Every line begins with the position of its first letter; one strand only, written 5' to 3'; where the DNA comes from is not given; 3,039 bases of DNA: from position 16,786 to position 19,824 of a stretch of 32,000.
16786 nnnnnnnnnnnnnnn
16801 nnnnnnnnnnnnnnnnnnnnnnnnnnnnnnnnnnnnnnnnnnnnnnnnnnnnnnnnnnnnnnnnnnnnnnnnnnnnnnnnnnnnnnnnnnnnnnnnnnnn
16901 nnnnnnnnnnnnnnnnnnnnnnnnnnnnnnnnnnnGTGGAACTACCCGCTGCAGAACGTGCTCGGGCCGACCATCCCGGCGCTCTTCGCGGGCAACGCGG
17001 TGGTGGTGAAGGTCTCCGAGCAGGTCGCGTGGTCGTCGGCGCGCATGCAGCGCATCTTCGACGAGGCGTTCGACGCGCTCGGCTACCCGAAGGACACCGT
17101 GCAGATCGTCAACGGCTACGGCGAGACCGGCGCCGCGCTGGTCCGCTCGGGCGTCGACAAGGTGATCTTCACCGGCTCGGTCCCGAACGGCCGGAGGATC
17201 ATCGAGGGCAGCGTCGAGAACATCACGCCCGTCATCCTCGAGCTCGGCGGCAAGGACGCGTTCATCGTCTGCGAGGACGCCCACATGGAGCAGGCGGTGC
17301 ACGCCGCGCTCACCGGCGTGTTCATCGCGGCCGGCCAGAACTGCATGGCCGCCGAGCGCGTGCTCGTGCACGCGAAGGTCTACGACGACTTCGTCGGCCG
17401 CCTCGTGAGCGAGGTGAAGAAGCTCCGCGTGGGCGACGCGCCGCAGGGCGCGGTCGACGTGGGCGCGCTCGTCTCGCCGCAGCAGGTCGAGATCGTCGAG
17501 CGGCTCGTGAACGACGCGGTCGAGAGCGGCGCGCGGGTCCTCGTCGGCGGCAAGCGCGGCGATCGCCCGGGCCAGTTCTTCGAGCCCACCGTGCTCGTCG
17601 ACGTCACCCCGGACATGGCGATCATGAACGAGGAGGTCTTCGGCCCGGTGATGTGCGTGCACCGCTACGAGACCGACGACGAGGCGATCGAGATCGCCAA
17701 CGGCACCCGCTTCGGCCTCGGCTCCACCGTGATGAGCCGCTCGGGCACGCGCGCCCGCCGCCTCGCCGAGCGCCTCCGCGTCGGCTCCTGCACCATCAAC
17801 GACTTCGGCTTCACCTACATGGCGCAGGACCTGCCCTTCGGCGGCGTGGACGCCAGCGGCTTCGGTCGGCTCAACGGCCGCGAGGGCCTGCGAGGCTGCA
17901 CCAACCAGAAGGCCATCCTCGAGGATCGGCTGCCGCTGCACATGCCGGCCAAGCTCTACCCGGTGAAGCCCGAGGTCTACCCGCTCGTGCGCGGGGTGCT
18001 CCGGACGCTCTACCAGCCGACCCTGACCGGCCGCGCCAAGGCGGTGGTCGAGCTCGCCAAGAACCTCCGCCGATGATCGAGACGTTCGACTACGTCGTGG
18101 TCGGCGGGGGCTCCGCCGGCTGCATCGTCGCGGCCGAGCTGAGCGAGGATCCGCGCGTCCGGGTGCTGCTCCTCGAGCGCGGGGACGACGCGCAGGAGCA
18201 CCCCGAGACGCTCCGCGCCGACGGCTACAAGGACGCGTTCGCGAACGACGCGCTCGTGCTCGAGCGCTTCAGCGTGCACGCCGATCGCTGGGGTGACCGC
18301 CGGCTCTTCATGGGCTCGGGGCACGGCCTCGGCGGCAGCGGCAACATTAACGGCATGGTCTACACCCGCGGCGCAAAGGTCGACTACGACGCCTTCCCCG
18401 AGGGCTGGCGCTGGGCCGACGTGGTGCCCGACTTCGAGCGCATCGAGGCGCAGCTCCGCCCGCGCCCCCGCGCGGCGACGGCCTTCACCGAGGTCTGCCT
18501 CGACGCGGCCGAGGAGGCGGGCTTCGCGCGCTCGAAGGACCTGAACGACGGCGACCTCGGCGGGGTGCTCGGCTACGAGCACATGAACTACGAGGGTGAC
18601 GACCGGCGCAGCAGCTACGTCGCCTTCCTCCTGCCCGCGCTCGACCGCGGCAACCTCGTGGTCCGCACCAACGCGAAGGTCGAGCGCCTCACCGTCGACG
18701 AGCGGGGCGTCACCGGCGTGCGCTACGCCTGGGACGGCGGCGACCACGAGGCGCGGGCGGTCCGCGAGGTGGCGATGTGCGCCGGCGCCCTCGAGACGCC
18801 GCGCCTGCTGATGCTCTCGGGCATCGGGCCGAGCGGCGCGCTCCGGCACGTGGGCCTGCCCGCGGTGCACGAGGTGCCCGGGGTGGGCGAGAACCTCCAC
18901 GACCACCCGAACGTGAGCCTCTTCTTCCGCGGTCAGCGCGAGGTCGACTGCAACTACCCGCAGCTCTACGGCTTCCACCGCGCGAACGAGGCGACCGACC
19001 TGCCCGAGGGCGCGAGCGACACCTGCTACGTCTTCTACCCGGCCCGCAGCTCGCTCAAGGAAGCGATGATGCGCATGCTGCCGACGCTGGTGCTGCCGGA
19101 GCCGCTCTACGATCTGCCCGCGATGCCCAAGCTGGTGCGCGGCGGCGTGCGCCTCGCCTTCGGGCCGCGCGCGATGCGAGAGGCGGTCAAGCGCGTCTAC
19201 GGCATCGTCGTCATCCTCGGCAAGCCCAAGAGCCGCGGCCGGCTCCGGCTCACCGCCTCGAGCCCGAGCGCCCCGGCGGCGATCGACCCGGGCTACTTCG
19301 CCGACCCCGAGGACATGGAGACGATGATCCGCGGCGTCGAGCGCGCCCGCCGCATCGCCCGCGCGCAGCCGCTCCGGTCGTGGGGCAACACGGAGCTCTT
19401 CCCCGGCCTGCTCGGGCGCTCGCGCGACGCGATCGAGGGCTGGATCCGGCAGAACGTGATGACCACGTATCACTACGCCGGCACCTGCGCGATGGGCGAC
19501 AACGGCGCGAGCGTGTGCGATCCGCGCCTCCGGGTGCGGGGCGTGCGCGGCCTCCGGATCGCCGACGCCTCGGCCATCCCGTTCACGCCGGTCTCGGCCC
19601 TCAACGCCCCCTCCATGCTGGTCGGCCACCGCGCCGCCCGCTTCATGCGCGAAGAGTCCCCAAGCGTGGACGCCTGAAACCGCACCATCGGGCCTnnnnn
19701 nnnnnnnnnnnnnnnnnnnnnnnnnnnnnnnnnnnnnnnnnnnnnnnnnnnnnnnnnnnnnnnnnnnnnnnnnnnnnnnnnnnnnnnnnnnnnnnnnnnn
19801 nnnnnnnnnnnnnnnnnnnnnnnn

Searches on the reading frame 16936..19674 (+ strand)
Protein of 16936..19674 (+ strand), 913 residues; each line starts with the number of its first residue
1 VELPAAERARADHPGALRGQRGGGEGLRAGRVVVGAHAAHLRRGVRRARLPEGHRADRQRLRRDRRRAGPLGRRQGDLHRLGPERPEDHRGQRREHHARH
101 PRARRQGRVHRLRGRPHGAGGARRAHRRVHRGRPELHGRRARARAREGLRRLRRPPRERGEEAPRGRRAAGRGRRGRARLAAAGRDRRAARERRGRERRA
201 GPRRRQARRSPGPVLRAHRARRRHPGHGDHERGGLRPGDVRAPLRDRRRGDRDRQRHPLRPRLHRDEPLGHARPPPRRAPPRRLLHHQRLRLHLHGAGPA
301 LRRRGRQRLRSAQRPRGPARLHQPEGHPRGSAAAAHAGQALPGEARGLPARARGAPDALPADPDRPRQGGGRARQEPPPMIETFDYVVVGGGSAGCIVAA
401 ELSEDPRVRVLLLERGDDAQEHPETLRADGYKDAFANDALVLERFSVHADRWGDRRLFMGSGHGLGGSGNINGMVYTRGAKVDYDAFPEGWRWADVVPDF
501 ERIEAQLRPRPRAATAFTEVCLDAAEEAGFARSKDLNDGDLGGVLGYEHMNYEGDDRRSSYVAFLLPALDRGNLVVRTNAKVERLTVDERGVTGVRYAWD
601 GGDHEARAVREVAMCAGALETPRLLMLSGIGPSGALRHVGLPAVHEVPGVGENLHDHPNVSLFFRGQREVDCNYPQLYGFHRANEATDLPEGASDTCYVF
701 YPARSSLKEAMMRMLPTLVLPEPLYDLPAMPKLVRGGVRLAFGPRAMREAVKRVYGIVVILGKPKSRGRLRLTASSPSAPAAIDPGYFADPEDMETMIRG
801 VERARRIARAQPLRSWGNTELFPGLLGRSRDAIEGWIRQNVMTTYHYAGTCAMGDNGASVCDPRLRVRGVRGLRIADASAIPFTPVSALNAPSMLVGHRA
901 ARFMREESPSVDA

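Call 11: search_protein_families(library=pfam, proteins=[window:16936-19674:+], max_evalue=0.0001)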
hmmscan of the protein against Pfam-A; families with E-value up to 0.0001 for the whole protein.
window:16936-19674:+ (913 aa): 2 families
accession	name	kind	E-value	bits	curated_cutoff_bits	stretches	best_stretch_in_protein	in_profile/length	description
PF00732.25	GMC_oxred_N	-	9.7e-36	124.1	23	1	384-658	1-217/218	GMC oxidoreductase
PF05199.19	GMC_oxred_C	-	5.4e-32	111.7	24.6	1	764-897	1-139/139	GMC oxidoreductase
